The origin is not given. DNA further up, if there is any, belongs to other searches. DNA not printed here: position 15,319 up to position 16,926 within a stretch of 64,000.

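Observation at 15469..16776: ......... intein inside the P-loop region of a phage AAA ATPase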

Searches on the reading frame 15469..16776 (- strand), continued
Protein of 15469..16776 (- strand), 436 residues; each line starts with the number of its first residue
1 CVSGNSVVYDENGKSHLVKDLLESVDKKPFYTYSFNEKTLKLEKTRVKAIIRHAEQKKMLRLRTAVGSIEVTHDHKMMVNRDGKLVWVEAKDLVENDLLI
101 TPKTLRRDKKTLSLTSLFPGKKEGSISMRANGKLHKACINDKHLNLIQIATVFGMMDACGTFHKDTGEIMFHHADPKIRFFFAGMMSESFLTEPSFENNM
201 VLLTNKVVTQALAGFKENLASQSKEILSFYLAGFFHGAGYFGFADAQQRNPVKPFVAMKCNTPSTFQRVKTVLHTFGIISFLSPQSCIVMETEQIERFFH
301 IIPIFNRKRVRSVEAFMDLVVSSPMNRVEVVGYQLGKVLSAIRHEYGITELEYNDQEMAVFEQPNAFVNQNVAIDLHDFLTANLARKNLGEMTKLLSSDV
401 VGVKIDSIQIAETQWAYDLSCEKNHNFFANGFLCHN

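Call 42: find_related_loci(query=window:15469-16776:-, collection=viral_contigs, flank=6000)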
Query window:15469-16776:- (436 aa) in viral_contigs; peptide patterns used: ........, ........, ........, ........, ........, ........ (x = any residue, [..] = any of these).
2 stretches matched a pattern, but none encodes a relative of the query by tblastn (E <= 1e-3).

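Call 45: find_related_loci(query=A4, collection=viral_contigs, flank=6000)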
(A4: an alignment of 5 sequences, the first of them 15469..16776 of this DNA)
Query A4 (436 aa) in viral_contigs; peptide patterns used: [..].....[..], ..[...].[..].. (x = any residue, [..] = any of these).
45 stretches matched a pattern; 4 encode a relative of the query (tblastn E <= 1e-3); 4 distinct loci.
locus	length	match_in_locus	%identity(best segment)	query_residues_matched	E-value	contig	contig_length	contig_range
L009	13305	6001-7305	47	1-436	1e-134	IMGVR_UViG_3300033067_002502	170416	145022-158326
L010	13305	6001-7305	43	1-436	1e-115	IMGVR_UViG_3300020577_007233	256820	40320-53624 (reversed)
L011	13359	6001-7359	32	1-436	9e-68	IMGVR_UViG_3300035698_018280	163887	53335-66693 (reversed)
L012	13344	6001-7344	30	1-436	3e-57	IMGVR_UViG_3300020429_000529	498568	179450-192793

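Call 48: search_protein_families(library=pfam, proteins=[P0129, P0132, P0140, P0127, P0125, P0137, P0126, P0131], max_evalue=1)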
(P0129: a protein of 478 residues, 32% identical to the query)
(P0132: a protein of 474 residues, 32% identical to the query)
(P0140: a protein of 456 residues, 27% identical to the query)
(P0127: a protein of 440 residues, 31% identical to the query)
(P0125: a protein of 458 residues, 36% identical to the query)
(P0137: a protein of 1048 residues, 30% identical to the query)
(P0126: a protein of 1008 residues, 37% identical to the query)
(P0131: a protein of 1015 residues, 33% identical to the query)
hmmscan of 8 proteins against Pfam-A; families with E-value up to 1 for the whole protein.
P0129 (478 aa): 1 family
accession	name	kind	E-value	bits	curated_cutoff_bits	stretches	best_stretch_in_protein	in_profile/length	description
PF14890.11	Intein_splicing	-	1.8e-17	64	35.8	1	51-468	18-152/155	Intein splicing domain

P0132 (474 aa): 2 families
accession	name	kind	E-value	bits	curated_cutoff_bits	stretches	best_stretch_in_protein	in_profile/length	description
PF14890.11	Intein_splicing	-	3.7e-11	43.5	35.8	1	41-471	11-152/155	Intein splicing domain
PF14528.11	LAGLIDADG_3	-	0.054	14.2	22.5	1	270-314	6-50/82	LAGLIDADG-like domain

P0140 (456 aa): 1 family
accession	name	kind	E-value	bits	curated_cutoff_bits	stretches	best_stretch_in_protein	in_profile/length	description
PF14890.11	Intein_splicing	-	5.3e-10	39.7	35.8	1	71-454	50-153/155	Intein splicing domain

P0127 (440 aa): 0 families

P0125 (458 aa): 1 family
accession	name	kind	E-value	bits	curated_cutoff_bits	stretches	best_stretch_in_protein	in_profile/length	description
PF14890.11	Intein_splicing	-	5.5e-09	36.4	35.8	1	22-449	4-149/155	Intein splicing domain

P0137 (1048 aa): 19 families
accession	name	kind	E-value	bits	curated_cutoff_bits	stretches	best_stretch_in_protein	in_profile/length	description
PF00004.35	AAA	-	2.5e-27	96.4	21.2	2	320-378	2-60/131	ATPase family associated with various cellular activities (AAA)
PF14890.11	Intein_splicing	-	1.1e-18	68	35.8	1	390-861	8-155/155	Intein splicing domain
PF14528.11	LAGLIDADG_3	-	4.1e-11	43.4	22.5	2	565-613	5-55/82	LAGLIDADG-like domain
PF17862.7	AAA_lid_3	-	3e-06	27.1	27.2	1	957-994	2-39/45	AAA+ lid domain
PF13238.12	AAA_18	-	0.00013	22.8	29.4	1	320-358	2-33/128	AAA domain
PF13207.12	AAA_17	-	0.00057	20.6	27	1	322-369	1-47/136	AAA domain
PF13401.12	AAA_22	-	0.008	16.9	27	1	319-345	8-37/130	AAA domain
PF05673.19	DUF815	-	0.01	15.4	23.8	1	318-346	55-83/249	Protein of unknown function (DUF815)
PF06068.19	TIP49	-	0.011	15.4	23.8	1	316-445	50-187/347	TIP49 P-loop domain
PF13521.12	AAA_28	-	0.058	14.1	27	1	320-350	3-32/164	AAA domain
PF20720.3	nSTAND3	-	0.067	13.3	27.2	1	312-340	13-41/155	Novel STAND NTPase 3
PF07728.20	AAA_5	-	0.072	13.5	22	1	319-343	2-27/139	AAA domain (dynein-related subfamily)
PF00158.32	Sigma54_activat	-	0.13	12.4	20.2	1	302-338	8-44/168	Sigma-54 interaction domain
PF05204.19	Hom_end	-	0.14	12.7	21.1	0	565-599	16-48/110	Homing endonuclease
PF13245.12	AAA_19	-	0.16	12.6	25.1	1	316-403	11-77/134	AAA domain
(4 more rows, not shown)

P0126 (1008 aa): 8 families
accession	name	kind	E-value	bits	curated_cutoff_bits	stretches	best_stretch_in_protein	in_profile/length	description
PF00004.35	AAA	-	1.5e-24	87.3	21.2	2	304-363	1-60/131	ATPase family associated with various cellular activities (AAA)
PF14890.11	Intein_splicing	-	7.8e-22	78.2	35.8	1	372-811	5-155/155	Intein splicing domain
PF14528.11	LAGLIDADG_3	-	0.00022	21.9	22.5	1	606-659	3-55/82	LAGLIDADG-like domain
PF17862.7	AAA_lid_3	-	0.0045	17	27.2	1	909-950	2-43/45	AAA+ lid domain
PF13207.12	AAA_17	-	0.0068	17.1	27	1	307-354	1-47/136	AAA domain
PF13401.12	AAA_22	-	0.098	13.4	27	0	304-325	8-29/130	AAA domain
PF13671.12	AAA_33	-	0.13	13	27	1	305-350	3-46/143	AAA domain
PF07728.20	AAA_5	-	0.15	12.5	22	0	304-325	2-23/139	AAA domain (dynein-related subfamily)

P0131 (1015 aa): 4 families
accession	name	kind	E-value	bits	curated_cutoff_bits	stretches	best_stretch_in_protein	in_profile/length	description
PF00004.35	AAA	-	2.4e-21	77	21.2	2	811-896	57-130/131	ATPase family associated with various cellular activities (AAA)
PF14890.11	Intein_splicing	-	1.3e-20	74.2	35.8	1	390-823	9-155/155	Intein splicing domain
PF17862.7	AAA_lid_3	-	2.1e-06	27.6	27.2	1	921-963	2-44/45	AAA+ lid domain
PF02224.24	Cytidylate_kin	-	0.14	12.3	26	0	942-989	65-112/211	Cytidylate kinase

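Call 57: find_related_loci(query=A4, collection=genome_contigs, flank=3000)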
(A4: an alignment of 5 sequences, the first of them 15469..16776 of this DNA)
Query A4 (436 aa) in genome_contigs; peptide patterns used: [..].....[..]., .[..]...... (x = any residue, [..] = any of these).
11 stretches matched a pattern, but none encodes a relative of the query by tblastn (E <= 1e-3).
